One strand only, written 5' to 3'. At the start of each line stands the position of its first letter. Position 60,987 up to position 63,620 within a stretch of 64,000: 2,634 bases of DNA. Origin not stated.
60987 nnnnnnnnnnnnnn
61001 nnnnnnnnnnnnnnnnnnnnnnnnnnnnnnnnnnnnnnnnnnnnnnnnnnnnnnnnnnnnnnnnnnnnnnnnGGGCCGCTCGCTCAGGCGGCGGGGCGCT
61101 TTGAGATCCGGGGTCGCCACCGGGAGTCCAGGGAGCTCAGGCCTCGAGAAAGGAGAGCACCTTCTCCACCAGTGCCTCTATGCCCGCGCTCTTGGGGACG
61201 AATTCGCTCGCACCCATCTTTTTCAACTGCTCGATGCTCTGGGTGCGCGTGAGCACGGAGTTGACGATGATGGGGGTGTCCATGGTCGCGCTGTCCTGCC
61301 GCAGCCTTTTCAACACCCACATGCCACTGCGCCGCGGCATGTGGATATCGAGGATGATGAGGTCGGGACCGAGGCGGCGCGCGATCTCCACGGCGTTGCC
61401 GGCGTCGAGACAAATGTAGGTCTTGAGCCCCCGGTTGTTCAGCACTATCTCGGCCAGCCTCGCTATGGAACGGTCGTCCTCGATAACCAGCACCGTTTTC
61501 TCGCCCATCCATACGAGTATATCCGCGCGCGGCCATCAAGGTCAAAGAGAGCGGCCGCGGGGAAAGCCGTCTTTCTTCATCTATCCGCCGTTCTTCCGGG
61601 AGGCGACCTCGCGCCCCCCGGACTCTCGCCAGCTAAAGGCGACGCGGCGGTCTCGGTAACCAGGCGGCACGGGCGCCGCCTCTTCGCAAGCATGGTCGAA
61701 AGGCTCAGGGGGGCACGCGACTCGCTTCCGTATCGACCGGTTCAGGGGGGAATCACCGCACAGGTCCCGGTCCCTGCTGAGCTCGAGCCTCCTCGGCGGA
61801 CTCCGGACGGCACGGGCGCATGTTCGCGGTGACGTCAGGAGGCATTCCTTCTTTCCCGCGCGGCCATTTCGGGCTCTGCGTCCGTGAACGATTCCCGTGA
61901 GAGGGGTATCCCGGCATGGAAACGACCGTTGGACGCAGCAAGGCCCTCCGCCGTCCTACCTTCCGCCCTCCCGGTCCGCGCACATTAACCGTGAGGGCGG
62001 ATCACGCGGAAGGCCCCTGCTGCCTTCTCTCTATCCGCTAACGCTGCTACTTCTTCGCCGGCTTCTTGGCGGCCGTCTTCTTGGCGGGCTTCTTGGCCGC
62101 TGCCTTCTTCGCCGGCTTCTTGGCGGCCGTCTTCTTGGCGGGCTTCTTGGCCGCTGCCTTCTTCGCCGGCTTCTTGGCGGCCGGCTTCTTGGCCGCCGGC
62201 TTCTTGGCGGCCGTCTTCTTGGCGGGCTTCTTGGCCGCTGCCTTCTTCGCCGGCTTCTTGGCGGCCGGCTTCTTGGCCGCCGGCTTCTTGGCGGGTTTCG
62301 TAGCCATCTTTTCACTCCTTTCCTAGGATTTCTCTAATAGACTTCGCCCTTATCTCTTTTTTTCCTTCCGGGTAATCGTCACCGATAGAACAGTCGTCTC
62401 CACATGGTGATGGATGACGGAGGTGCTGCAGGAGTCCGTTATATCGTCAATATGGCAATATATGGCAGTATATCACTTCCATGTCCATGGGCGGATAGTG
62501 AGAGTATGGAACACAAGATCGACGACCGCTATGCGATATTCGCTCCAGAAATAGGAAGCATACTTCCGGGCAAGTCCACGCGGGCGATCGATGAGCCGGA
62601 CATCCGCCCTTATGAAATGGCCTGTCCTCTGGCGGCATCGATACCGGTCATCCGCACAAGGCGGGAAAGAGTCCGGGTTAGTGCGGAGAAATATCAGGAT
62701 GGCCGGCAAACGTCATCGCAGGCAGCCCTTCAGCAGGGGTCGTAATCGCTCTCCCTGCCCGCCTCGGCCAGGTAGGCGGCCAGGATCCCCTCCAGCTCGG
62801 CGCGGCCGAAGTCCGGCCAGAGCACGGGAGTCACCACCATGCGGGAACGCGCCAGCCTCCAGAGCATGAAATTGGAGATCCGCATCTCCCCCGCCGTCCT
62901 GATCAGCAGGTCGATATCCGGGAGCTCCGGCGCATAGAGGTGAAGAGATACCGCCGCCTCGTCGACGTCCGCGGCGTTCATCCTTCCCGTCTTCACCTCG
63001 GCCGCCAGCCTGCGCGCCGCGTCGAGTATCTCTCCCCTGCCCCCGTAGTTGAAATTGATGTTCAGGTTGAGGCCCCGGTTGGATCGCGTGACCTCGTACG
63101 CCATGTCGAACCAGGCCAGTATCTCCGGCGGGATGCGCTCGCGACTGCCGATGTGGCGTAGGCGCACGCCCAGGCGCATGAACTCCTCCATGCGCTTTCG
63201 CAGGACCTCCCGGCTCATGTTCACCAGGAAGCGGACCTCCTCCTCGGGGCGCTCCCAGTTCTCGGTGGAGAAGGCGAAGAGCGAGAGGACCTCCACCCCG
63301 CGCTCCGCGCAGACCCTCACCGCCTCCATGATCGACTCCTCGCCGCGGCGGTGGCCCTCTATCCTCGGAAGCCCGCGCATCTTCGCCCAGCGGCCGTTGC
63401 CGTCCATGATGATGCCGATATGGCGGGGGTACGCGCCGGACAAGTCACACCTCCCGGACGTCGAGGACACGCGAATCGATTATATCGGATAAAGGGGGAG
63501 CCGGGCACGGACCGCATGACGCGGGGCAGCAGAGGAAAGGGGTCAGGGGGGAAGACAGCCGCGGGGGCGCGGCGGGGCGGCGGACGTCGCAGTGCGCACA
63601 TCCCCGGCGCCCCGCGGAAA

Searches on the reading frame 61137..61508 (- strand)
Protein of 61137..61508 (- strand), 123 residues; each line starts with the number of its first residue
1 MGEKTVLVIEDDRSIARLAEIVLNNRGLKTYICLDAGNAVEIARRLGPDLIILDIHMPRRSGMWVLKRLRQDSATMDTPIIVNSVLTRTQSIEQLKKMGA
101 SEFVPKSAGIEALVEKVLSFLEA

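Call 60: search_protein_families(library=pfam, proteins=[window:61137-61508:-], max_evalue=0.00001)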
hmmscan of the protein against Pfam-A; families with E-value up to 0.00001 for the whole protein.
window:61137-61508:- (123 aa): 1 family
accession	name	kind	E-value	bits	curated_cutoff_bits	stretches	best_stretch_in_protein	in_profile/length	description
PF00072.30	Response_reg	-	1.6e-20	73.7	30.2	1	6-117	1-110/111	Response regulator receiver domain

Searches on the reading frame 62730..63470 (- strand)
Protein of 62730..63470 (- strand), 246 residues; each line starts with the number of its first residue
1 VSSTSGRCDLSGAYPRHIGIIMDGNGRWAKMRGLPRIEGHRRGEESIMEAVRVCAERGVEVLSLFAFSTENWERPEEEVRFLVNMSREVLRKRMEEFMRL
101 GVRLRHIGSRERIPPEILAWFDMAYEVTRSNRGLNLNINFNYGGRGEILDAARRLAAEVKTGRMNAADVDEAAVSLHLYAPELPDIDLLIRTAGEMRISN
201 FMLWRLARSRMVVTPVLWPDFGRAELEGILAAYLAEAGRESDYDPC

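Call 60: search_protein_families(library=pfam, proteins=[window:62730-63470:-], max_evalue=0.00001)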
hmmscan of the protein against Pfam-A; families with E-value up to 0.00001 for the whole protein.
window:62730-63470:- (246 aa): 1 family
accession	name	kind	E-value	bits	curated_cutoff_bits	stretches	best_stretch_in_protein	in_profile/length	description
PF01255.24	Prenyltransf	-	1.9e-72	243.8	27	1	21-235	1-213/219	Putative undecaprenyl diphosphate synthase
